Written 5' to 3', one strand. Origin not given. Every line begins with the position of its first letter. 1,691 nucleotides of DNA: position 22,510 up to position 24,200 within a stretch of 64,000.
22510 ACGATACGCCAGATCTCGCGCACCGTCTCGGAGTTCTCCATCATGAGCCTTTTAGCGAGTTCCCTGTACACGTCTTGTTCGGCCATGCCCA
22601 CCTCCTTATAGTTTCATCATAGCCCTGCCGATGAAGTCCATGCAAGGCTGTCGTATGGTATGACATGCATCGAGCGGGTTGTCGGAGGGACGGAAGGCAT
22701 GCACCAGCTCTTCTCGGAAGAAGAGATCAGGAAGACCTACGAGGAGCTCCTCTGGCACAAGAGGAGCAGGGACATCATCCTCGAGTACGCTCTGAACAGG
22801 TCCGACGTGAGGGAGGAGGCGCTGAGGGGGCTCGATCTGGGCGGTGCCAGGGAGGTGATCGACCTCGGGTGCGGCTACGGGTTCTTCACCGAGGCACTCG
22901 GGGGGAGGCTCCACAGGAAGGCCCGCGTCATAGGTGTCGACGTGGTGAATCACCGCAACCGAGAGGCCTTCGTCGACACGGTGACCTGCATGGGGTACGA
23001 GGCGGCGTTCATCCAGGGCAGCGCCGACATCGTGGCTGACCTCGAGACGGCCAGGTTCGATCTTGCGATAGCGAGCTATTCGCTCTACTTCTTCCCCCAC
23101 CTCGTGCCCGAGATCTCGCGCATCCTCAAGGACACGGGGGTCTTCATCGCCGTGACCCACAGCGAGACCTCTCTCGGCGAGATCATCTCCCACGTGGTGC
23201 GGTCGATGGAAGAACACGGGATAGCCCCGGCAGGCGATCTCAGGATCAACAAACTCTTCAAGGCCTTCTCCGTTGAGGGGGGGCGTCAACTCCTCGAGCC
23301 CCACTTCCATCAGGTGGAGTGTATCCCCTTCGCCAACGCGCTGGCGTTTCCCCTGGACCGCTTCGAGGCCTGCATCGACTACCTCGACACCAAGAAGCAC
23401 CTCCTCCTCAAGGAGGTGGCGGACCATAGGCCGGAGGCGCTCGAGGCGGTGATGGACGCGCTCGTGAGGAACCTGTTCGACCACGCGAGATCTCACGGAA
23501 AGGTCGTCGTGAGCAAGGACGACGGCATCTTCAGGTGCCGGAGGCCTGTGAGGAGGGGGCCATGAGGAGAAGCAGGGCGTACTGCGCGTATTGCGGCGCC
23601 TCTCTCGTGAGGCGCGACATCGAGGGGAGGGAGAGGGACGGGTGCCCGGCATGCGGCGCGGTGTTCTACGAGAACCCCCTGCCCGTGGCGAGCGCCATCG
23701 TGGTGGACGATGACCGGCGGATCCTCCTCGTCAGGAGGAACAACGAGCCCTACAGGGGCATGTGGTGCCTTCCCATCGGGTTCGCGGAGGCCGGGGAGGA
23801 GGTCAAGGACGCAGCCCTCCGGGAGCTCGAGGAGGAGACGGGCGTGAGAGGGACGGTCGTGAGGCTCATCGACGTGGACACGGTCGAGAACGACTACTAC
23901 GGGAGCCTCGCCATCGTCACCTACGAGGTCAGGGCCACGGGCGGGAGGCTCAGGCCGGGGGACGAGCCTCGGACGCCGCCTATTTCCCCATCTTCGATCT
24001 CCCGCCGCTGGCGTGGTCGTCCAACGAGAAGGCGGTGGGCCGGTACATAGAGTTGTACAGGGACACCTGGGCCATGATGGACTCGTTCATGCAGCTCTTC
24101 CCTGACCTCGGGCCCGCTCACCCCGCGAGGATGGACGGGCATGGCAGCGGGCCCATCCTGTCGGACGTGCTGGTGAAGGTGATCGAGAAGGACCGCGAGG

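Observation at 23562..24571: Frameshift at a G5 homopolymer splits a Zn-ribbon NUDIX hydrolase from a ~200-aa C-terminal domain: pseudogene, sequencing error or fusion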

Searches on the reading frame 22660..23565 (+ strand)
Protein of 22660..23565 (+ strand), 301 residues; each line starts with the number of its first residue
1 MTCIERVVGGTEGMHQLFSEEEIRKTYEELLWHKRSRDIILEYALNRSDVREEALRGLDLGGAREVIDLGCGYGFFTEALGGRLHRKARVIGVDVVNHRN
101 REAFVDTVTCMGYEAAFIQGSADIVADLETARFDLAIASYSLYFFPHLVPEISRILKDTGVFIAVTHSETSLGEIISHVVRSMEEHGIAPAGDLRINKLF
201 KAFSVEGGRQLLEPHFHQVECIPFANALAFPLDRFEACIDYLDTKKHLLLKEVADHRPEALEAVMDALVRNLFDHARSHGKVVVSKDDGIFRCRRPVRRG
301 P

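Call 13: find_encoding_contigs(protein=window:22660-23565:+, flank=3000, max_places=6)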
Protein window:22660-23565:+ (301 aa): 3 contigs read that carry it; 2 places shown.
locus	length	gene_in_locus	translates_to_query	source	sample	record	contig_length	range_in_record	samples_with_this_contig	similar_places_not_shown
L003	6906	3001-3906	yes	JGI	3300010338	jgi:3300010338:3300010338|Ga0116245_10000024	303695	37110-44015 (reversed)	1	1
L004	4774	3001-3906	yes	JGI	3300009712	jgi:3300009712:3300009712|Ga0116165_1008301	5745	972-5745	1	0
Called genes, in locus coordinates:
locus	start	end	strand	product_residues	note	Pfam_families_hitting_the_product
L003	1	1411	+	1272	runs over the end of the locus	PF00989:PAS, PF13426:PAS_9, PF08447:PAS_3, PF13426:PAS_9, PF00989:PAS, PF08447:PAS_3, PF13426:PAS_9, PF08447:PAS_3, +10 more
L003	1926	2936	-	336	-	PF13484:Fer4_16 (faint), PF12797:Fer4_2 (faint), PF00037:Fer4 (weak), PF13187:Fer4_9, PF13237:Fer4_10, PF00037:Fer4, PF12837:Fer4_6 (weak), PF14697:Fer4_21 (weak), +1 more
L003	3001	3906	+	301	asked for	PF13489:Methyltransf_23 (weak), PF13649:Methyltransf_25, PF13847:Methyltransf_31, PF08241:Methyltransf_11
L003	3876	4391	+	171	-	PF00293:NUDIX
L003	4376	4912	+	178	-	PF14361:RsbRD_N (weak)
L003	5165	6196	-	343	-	PF00389:2-Hacid_dh, PF02826:2-Hacid_dh_C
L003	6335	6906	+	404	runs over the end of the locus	PF00990:GGDEF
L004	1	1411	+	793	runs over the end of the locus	?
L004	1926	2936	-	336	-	PF13484:Fer4_16 (faint), PF12797:Fer4_2 (faint), PF00037:Fer4 (weak), PF13187:Fer4_9, PF13237:Fer4_10, PF00037:Fer4, PF12837:Fer4_6 (weak), PF14697:Fer4_21 (weak), +1 more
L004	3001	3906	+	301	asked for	PF13489:Methyltransf_23 (weak), PF13649:Methyltransf_25, PF13847:Methyltransf_31, PF08241:Methyltransf_11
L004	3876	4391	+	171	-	PF00293:NUDIX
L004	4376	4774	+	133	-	?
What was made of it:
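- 22660..23565 (+): Class I SAM-dependent methyltransferase (301 aa). It is the upstream operon partner, and its TGA stop overlaps the NUDIX ATG (ATGA). Pfam Methyltransf_11/23/25/31 on the identical JGI gene (call 13).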

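Call 57: search_protein_families(library=ncbifam, proteins=[window:22660-23562:+], max_evalue=0.01)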
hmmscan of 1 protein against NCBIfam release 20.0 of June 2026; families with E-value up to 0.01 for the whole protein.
window:22660-23562:+ (301 aa): 11 families
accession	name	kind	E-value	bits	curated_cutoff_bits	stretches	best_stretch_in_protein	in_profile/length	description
TIGR02072.1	BioC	equivalog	4e-08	33.4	184.95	1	64-182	36-150/244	malonyl-ACP O-methyltransferase BioC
NF008300.0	PRK11088.1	equivalog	1.2e-06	28.3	303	1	62-186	85-201/272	23S rRNA (guanine(745)-N(1))-methyltransferase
NF045667.1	MTase_DVU1556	equivalog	4.4e-05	23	155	1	53-163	13-118/213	DVU_1556 family methyltransferase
NF001244.0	PRK00216.1-5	equivalog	4.8e-05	22.8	216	1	53-170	39-159/236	bifunctional demethylmenaquinone methyltransferase/2-methoxy-6-polyprenyl-1,4-benzoquinol methylase UbiE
NF002463.0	PRK01683.1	equivalog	0.00029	20.5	297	1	41-155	10-116/258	trans-aconitate 2-methyltransferase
TIGR01983.1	UbiG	equivalog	0.0012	18.1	102.95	1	63-139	50-123/228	bifunctional 2-polyprenyl-6-hydroxyphenol methylase/3-demethylubiquinol 3-O-methyltransferase UbiG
NF001243.0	PRK00216.1-4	equivalog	0.0026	17.1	235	1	21-170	7-157/237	demethylmenaquinone methyltransferase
NF043040.1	corrin_prot_MT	hypoth_equivalog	0.003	17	180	1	64-163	43-146/216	corrinoid protein-associated methyltransferase CpaM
NF010703.0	PRK14103.1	equivalog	0.0032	16.9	320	1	39-103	6-69/256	trans-aconitate 2-methyltransferase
TIGR04074.1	bacter_Hen1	equivalog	0.0065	15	340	0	46-98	265-317/462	3' terminal RNA ribose 2'-O-methyltransferase Hen1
TIGR04290.1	meth_Rta_06860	hypoth_equivalog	0.008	15.6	300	0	59-147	47-130/226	TIGR04290 family methyltransferase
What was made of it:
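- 22660..23565 (+): NCBIfam gives only generic hits, none reaching a curated cut-off (call 57).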

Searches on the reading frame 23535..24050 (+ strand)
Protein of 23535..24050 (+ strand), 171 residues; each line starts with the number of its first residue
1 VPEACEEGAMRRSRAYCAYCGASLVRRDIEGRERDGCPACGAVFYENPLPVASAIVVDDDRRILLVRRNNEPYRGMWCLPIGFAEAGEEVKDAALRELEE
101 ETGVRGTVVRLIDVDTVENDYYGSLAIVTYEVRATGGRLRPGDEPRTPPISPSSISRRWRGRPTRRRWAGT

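Call 17: find_encoding_contigs(protein=window:23535-24050:+, flank=1500, max_places=10)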
Protein window:23535-24050:+ (171 aa): 4 contigs read that carry it; 2 places shown.
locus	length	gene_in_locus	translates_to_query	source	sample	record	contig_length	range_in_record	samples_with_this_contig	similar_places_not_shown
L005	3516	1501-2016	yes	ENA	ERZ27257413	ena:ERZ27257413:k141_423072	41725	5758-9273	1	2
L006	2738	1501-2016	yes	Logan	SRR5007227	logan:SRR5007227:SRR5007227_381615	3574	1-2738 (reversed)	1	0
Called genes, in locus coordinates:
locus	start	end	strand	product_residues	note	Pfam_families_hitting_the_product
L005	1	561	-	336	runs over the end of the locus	PF13484:Fer4_16 (faint), PF12797:Fer4_2 (faint), PF00037:Fer4 (weak), PF13187:Fer4_9, PF13237:Fer4_10, PF00037:Fer4, PF12837:Fer4_6 (weak), PF14697:Fer4_21 (weak), +1 more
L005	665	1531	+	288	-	PF13489:Methyltransf_23 (weak), PF08241:Methyltransf_11, PF13649:Methyltransf_25, PF13847:Methyltransf_31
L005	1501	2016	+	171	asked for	PF00293:NUDIX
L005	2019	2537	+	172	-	PF14361:RsbRD_N (weak)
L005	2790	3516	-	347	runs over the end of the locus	PF00389:2-Hacid_dh, PF02826:2-Hacid_dh_C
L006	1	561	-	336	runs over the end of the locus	PF13484:Fer4_16 (faint), PF12797:Fer4_2 (faint), PF00037:Fer4 (weak), PF13187:Fer4_9, PF13237:Fer4_10, PF00037:Fer4, PF12837:Fer4_6 (weak), PF14697:Fer4_21 (weak), +1 more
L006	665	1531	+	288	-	PF13489:Methyltransf_23 (weak), PF08241:Methyltransf_11, PF13649:Methyltransf_25, PF13847:Methyltransf_31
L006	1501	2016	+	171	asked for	PF00293:NUDIX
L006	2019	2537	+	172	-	PF14361:RsbRD_N (weak)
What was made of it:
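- Gene callers predict a 178-aa or 172-aa ORF2 that overlaps or abuts the ORF1 stop (calls 13, 17).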

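Call 47: list_cluster_members(proteins=[window:23535-24050:+, window:24035-24571:+, window:24053-24571:+])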
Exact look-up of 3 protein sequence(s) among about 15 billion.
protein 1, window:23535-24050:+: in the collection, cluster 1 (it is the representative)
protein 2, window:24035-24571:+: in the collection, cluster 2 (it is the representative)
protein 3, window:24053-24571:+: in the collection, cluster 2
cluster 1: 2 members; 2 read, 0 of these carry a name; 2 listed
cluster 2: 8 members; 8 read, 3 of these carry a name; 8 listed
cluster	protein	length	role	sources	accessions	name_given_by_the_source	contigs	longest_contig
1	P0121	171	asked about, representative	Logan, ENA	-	-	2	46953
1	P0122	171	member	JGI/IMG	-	-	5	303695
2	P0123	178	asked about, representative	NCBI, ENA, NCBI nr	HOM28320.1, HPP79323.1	MAG TPA: hypothetical protein PLS81_02545 [Deltaproteobacteria bacterium] | hypothetical protein [Deltaproteobacteria bacterium]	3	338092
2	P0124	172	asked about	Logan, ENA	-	-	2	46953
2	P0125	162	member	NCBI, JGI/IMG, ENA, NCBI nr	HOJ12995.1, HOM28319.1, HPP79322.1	MAG TPA: NUDIX hydrolase [Deltaproteobacteria bacterium] | NUDIX hydrolase [Deltaproteobacteria bacterium]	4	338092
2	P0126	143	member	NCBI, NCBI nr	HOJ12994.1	MAG TPA: hypothetical protein PLT69_00670, partial [Deltaproteobacteria bacterium] | hypothetical protein [Deltaproteobacteria bacterium]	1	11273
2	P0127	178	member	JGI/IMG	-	-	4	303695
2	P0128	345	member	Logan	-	-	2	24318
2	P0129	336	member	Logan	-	-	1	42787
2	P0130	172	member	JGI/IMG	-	-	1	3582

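Call 49: find_encoding_contigs(protein=P0129, flank=10000, max_places=5)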
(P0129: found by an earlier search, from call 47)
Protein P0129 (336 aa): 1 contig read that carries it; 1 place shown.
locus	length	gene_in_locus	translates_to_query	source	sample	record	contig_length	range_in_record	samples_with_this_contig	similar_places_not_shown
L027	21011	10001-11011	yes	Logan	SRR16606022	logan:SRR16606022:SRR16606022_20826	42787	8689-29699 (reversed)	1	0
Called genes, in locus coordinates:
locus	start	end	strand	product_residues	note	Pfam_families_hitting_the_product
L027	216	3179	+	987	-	PF03176:MMPL, PF00873:ACR_tran, PF03176:MMPL, PF00873:ACR_tran (weak), PF02460:Patched (weak), PF12349:Sterol-sensing (weak)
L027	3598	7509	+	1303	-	PF00989:PAS, PF13426:PAS_9, PF08447:PAS_3, PF13426:PAS_9, PF00989:PAS, PF08447:PAS_3, PF13426:PAS_9, PF08447:PAS_3, +10 more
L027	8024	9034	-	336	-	PF13484:Fer4_16 (faint), PF12797:Fer4_2 (faint), PF00037:Fer4 (weak), PF13187:Fer4_9, PF13237:Fer4_10, PF00037:Fer4, PF12837:Fer4_6 (weak), PF14697:Fer4_21 (weak), +1 more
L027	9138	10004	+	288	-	PF13489:Methyltransf_23 (weak), PF08241:Methyltransf_11, PF13649:Methyltransf_25, PF13847:Methyltransf_31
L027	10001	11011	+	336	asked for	PF00293:NUDIX, PF14361:RsbRD_N (weak)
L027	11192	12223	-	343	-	PF00389:2-Hacid_dh, PF02826:2-Hacid_dh_C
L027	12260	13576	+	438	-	PF00990:GGDEF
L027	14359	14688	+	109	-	-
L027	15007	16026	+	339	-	PF04015:DUF362, PF13534:Fer4_17 (faint), PF13183:Fer4_8 (faint), PF00037:Fer4 (weak), PF12838:Fer4_7 (weak), PF13187:Fer4_9 (weak), PF13237:Fer4_10, PF14697:Fer4_21 (weak), +4 more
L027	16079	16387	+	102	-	-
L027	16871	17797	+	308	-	PF14378:PAP2_3, PF01569:PAP2, PF14360:PAP2_C (weak)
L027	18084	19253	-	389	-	PF00583:Acetyltransf_1 (faint)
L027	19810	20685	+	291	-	PF01430:HSP33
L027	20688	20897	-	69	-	-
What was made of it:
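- On RsbRD_N (PF14361): Only 'weak' precomputed hits were seen (calls 13, 17, 49).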

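Call 50: find_encoding_contigs(protein=P0128, flank=10000, max_places=5)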
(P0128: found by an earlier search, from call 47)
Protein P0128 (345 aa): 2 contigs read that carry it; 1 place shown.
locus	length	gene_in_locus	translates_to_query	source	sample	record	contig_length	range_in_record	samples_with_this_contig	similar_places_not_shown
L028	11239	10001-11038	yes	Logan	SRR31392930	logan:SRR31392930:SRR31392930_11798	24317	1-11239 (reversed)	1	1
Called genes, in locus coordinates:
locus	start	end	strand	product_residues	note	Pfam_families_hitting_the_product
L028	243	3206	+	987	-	PF03176:MMPL, PF00873:ACR_tran (weak), PF03176:MMPL, PF00873:ACR_tran (weak), PF02460:Patched (weak), PF12349:Sterol-sensing (weak)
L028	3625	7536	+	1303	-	PF00989:PAS, PF13426:PAS_9, PF08447:PAS_3, PF13426:PAS_9, PF00989:PAS, PF08447:PAS_3, PF13426:PAS_9, PF08447:PAS_3, +11 more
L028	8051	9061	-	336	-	PF13484:Fer4_16 (faint), PF12797:Fer4_2 (faint), PF00037:Fer4 (weak), PF13187:Fer4_9, PF13237:Fer4_10, PF00037:Fer4, PF12837:Fer4_6 (weak), PF14697:Fer4_21 (weak), +1 more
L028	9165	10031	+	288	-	PF13489:Methyltransf_23 (weak), PF08241:Methyltransf_11, PF13649:Methyltransf_25, PF13847:Methyltransf_31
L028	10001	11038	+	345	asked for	PF00293:NUDIX, PF14361:RsbRD_N (weak)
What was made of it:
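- The Logan pipeline gives the broken allele from SRR5007227 and the intact allele from SRR31392930 and SRR16606022 (calls 17, 49, 50).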

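Call 55: find_encoding_contigs(protein=P0125, flank=1000, max_places=10)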
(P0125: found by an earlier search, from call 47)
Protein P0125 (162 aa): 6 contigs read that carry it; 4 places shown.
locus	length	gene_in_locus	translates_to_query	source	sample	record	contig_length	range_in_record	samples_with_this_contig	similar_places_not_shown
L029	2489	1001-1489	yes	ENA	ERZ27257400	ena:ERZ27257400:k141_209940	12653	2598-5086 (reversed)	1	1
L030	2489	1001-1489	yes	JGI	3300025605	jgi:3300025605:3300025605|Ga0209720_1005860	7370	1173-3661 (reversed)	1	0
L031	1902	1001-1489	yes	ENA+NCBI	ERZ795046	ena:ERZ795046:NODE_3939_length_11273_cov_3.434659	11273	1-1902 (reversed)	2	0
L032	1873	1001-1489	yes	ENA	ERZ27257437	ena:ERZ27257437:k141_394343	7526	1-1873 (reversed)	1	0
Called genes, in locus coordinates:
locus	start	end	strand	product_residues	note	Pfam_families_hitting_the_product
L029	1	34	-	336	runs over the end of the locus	PF13484:Fer4_16 (faint), PF12797:Fer4_2 (faint), PF00037:Fer4 (weak), PF13187:Fer4_9, PF13237:Fer4_10, PF00037:Fer4, PF12837:Fer4_6 (weak), PF14697:Fer4_21 (weak), +1 more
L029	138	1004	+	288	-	PF13489:Methyltransf_23 (weak), PF08241:Methyltransf_11, PF13649:Methyltransf_25, PF13847:Methyltransf_31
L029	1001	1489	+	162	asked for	PF00293:NUDIX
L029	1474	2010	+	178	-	PF14361:RsbRD_N (weak)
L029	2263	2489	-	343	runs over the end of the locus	PF00389:2-Hacid_dh, PF02826:2-Hacid_dh_C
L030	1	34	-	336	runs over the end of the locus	PF13484:Fer4_16 (faint), PF12797:Fer4_2 (faint), PF00037:Fer4 (weak), PF13187:Fer4_9, PF13237:Fer4_10, PF00037:Fer4, PF12837:Fer4_6 (weak), PF14697:Fer4_21 (weak), +1 more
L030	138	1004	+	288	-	PF13489:Methyltransf_23 (weak), PF08241:Methyltransf_11, PF13649:Methyltransf_25, PF13847:Methyltransf_31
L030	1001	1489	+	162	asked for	PF00293:NUDIX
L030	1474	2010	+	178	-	PF14361:RsbRD_N (weak)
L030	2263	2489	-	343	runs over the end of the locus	PF00389:2-Hacid_dh, PF02826:2-Hacid_dh_C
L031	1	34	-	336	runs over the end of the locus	PF13484:Fer4_16 (faint), PF12797:Fer4_2 (faint), PF00037:Fer4 (weak), PF13187:Fer4_9, PF13237:Fer4_10, PF00037:Fer4, PF12837:Fer4_6 (weak), PF14697:Fer4_21 (weak), +1 more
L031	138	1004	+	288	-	PF13489:Methyltransf_23 (weak), PF08241:Methyltransf_11, PF13649:Methyltransf_25, PF13847:Methyltransf_31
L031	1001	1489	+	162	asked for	PF00293:NUDIX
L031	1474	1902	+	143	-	PF14361:RsbRD_N (weak)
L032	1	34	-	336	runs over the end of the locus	PF13484:Fer4_16 (faint), PF12797:Fer4_2 (faint), PF00037:Fer4 (weak), PF13187:Fer4_9, PF13237:Fer4_10, PF00037:Fer4, PF12837:Fer4_6 (weak), PF14697:Fer4_21 (weak), +1 more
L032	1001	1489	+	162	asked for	PF00293:NUDIX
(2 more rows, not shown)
